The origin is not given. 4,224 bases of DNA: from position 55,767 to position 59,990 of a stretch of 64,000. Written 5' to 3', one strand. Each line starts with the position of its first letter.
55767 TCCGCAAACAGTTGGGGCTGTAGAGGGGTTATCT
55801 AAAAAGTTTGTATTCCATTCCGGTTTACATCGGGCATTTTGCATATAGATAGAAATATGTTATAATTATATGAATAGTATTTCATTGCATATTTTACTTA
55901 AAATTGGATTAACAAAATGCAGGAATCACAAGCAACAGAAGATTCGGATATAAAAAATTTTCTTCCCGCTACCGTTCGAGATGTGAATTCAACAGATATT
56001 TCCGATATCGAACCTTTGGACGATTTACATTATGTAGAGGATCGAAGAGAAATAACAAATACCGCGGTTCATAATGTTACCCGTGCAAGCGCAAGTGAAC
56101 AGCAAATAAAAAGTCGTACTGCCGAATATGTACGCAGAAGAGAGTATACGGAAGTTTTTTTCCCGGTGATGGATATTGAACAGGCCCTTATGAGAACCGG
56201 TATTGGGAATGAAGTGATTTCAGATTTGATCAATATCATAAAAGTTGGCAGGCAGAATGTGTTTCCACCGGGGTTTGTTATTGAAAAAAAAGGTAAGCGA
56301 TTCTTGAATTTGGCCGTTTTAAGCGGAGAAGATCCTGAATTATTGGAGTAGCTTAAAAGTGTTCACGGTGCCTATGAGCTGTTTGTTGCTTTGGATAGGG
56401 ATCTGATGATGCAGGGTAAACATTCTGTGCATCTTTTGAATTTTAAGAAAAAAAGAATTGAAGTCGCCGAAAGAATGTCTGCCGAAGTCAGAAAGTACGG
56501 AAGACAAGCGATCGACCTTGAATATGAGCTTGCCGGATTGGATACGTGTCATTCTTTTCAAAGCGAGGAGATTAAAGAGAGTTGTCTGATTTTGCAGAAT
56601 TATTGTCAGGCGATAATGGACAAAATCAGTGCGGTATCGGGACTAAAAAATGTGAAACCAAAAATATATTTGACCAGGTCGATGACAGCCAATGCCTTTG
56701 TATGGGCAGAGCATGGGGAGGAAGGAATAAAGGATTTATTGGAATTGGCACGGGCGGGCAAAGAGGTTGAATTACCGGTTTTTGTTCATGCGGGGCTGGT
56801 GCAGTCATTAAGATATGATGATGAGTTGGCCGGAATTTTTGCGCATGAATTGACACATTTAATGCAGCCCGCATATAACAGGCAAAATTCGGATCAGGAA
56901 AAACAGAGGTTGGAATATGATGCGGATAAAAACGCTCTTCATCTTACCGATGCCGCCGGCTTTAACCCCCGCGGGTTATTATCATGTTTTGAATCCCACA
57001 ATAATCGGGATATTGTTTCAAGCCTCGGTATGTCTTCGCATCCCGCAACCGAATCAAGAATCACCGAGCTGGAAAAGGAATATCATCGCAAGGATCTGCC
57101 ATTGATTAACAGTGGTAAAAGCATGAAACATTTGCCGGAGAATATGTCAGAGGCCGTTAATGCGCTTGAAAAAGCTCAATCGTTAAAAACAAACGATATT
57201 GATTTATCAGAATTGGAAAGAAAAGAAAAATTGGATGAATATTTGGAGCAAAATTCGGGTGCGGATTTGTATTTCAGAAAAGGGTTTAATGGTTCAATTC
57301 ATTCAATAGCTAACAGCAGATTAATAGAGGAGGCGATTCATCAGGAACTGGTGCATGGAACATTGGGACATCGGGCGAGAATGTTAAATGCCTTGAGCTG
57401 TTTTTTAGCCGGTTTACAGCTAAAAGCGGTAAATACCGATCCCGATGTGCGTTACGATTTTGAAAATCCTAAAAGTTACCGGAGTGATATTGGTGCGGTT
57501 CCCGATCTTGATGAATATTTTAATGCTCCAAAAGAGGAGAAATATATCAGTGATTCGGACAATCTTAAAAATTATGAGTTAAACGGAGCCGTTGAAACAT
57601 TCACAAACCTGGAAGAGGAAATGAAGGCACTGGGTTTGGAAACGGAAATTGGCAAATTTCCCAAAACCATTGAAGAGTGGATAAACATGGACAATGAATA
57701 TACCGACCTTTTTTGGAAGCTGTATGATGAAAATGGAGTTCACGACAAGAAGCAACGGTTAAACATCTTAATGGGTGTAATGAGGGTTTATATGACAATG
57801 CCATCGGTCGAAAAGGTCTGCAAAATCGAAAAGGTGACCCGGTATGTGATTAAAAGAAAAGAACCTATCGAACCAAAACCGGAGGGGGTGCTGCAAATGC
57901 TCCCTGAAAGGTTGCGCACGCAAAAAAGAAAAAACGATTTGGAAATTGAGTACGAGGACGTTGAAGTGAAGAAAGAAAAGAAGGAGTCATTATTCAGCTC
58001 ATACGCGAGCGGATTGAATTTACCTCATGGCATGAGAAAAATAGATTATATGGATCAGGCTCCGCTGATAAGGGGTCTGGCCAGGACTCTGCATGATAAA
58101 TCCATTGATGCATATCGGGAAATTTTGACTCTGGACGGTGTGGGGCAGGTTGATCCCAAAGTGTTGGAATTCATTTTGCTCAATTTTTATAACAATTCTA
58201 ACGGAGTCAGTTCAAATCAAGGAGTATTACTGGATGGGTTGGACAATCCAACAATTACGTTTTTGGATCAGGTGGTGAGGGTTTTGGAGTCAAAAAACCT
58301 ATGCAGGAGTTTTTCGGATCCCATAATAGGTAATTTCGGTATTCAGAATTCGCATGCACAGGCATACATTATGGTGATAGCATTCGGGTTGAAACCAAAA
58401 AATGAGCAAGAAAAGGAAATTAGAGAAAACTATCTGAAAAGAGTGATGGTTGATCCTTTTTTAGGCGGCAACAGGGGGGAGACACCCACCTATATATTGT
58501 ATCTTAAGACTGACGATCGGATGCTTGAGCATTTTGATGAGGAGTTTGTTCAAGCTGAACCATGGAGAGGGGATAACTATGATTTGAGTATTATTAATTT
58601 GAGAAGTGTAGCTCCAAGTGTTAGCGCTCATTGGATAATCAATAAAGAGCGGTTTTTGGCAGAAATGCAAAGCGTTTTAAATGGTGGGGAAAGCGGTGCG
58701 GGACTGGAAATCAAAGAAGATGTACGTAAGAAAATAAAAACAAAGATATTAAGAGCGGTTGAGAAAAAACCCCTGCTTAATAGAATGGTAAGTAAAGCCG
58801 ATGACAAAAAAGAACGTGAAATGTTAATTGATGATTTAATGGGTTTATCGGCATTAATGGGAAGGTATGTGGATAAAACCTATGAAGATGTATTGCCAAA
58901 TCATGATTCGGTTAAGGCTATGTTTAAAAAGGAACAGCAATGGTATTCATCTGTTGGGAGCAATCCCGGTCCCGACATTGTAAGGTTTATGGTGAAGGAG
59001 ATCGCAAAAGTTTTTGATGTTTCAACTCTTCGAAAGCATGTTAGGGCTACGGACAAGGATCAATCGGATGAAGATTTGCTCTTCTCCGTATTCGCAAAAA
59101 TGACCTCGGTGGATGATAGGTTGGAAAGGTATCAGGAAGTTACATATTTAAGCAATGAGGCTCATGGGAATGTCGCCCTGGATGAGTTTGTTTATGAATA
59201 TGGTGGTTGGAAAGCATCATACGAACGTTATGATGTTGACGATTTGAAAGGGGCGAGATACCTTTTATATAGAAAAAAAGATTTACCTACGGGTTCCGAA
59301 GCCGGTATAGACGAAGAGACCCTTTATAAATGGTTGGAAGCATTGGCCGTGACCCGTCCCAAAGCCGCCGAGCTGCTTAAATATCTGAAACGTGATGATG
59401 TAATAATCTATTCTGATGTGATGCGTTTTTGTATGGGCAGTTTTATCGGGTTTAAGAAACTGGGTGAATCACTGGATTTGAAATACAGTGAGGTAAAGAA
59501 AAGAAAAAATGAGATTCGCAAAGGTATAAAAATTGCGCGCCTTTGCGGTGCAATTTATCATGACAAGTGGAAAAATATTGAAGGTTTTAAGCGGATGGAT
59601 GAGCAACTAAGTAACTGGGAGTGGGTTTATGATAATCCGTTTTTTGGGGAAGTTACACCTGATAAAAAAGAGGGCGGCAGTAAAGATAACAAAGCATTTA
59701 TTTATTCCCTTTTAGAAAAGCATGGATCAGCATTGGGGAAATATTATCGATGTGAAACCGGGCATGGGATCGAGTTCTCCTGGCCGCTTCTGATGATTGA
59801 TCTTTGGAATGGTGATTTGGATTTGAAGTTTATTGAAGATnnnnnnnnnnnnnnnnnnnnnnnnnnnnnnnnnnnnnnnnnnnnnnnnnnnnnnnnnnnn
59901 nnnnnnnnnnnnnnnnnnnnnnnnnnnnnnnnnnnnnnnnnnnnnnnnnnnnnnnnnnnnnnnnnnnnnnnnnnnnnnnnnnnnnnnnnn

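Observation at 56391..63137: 2248-aa giant protein fusing an M48-type metalloprotease to a UbiB/ABC1 atypical kinase domain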

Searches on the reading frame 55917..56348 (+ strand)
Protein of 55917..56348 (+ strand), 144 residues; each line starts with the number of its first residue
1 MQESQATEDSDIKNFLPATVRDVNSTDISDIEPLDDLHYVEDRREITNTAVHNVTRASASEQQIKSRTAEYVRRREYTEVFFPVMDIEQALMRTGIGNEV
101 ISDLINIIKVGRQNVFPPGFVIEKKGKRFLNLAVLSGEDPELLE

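Call 21: search_protein_families(library=padloc, proteins=[window:55917-56348:+], max_evalue=1)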
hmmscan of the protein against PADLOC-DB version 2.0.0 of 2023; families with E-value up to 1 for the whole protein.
window:55917-56348:+ (144 aa): 0 families

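Call 28: search_protein_families(library=pfam, proteins=[window:55917-56348:+], max_evalue=5)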
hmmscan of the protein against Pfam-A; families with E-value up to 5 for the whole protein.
window:55917-56348:+ (144 aa): 2 families
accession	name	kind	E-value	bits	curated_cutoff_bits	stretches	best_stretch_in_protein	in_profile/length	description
PF04282.18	DUF438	-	0.0023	18.2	25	1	60-105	13-54/67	Family of unknown function (DUF438)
PF12302.13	DUF3629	-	0.09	12.7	27.8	1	6-66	87-141/218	Protein of unknown function (DUF3629)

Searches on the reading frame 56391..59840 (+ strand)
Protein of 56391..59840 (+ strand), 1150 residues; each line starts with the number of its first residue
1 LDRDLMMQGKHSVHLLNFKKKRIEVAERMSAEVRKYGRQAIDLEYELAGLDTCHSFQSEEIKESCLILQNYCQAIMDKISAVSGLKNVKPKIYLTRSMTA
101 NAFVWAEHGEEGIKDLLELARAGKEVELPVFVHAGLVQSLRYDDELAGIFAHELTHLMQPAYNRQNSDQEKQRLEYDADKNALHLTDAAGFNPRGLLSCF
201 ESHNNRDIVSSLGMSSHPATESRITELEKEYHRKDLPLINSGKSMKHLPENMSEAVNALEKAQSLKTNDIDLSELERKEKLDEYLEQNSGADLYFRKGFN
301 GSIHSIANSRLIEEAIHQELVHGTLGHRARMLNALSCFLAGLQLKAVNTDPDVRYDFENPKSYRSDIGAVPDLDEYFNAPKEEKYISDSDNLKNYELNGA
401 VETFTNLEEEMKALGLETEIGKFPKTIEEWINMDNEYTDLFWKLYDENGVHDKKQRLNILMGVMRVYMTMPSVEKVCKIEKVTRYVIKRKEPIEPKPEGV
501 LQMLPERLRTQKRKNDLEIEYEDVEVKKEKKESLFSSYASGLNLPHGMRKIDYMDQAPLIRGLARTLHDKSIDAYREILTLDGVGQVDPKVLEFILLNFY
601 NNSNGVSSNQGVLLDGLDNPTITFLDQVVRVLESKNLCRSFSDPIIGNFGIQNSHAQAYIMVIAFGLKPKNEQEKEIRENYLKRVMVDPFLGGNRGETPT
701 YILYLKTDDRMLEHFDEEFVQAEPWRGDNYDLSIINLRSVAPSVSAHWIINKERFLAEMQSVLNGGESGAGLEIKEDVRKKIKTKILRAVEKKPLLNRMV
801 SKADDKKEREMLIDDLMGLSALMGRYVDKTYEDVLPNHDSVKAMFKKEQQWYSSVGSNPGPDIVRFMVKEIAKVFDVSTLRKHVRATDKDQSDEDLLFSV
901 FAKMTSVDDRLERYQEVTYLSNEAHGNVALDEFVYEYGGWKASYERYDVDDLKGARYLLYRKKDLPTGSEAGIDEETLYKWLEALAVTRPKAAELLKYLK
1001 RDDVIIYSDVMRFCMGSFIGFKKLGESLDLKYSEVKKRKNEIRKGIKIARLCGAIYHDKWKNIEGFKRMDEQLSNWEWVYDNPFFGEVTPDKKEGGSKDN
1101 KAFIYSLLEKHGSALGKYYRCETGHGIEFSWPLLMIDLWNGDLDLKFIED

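Call 88: predict_structure(alignment_id=A5)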
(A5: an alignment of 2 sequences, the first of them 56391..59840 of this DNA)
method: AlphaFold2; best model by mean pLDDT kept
length: 1150 residues; sequences in the alignment: 2
mean_pLDDT: 35.0   pTM: 0.23
mean pLDDT of the five models: 35.0, 34.7, 33.8, 32.5, 30.9
residues with pLDDT >= 90: 0; 70-90: 1; 50-70: 106; < 50: 1043
segments of 3 or more residues with pLDDT < 50: 1-56, 95-115, 138-623, 627-671, 679-975, 1002-1005, 1007-1039, 1057-1150
pLDDT, mean of each block of 10 residues (from residue 1): 29 34 34 29 37 48 60 59 55 48 39 50 58 51 40 38 28 33 33 34 28 33 40 31 25 34 30 32 34 28 32 30 29 29 24 24 22 24 22 28 36 35 40 41 41 41 37 24 21 25 27 25 24 23 24 30 33 38 41 42 29 33 49 36 24 30 37 49 32 22 22 23 21 20 22 31 32 34 36 36 41 40 30 29 39 32 38 39 39 46 43 39 25 22 20 21 24 49 60 66 48 41 39 41 57 50 39 43 31 28 36 39 32 39 36
secondary structure, 60 per line:
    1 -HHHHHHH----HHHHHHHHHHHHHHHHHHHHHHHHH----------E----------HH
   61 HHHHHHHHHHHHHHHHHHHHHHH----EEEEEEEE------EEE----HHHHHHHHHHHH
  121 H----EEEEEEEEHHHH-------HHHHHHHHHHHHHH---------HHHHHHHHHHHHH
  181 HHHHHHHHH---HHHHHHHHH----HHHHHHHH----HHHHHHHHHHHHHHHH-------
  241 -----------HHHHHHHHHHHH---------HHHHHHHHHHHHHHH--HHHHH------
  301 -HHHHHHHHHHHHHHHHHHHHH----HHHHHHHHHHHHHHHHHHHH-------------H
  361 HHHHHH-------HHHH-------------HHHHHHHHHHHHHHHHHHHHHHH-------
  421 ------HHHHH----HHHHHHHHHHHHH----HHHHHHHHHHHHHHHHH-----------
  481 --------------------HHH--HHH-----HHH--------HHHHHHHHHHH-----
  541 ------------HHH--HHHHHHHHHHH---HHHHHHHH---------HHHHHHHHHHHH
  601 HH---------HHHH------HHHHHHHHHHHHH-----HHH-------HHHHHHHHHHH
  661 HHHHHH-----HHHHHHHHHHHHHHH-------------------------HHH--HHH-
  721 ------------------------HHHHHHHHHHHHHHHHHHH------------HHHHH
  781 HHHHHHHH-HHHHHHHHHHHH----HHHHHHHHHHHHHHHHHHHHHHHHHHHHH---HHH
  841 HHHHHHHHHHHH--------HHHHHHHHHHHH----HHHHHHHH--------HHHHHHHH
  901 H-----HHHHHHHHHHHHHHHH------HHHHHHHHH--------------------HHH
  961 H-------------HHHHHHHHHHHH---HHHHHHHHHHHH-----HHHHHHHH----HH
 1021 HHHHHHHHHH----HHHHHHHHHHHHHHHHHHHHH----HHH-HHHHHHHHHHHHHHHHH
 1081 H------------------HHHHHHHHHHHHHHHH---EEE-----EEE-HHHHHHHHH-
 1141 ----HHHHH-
elements in order (helices of 4 or more, strands of 3 or more residues): H2-8 H13-37 H59-83 E88-95 E102-104 H109-121 E126-133 H134-137 H145-158 H168-189 H193-201 H206-213 H218-233 H252-263 H273-287 H290-294 H302-322 H327-346 H360-366 H374-377 H391-413 H427-431 H436-448 H453-469 H525-535 H558-568 H572-579 H589-602 H612-615 H622-634 H650-666 H672-686 H745-763 H776-788 H790-801 H806-834 H838-852 H861-872 H877-884 H893-901 H907-922 H929-937 H958-961 H975-986 H990-1001 H1007-1014 H1019-1030 H1035-1055 H1064-1081 H1100-1115 E1119-1121 E1127-1129 H1131-1139 H1145-1149

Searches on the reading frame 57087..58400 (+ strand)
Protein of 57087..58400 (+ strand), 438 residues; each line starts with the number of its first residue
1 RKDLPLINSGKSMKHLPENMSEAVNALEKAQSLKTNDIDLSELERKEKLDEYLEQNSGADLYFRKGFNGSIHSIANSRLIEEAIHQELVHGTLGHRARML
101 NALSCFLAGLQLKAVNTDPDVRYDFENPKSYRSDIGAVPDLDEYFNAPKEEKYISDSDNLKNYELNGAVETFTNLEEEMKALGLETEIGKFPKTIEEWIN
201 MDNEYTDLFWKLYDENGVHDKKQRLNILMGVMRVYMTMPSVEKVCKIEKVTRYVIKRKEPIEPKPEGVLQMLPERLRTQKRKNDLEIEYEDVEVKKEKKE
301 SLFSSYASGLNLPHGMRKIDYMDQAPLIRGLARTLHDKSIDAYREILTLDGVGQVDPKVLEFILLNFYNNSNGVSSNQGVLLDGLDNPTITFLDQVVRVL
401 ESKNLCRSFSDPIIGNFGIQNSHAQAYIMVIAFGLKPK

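Call 28: search_protein_families(library=pfam, proteins=[window:57087-58400:+], max_evalue=5)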
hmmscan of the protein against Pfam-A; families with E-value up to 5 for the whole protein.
window:57087-58400:+ (438 aa): 0 families
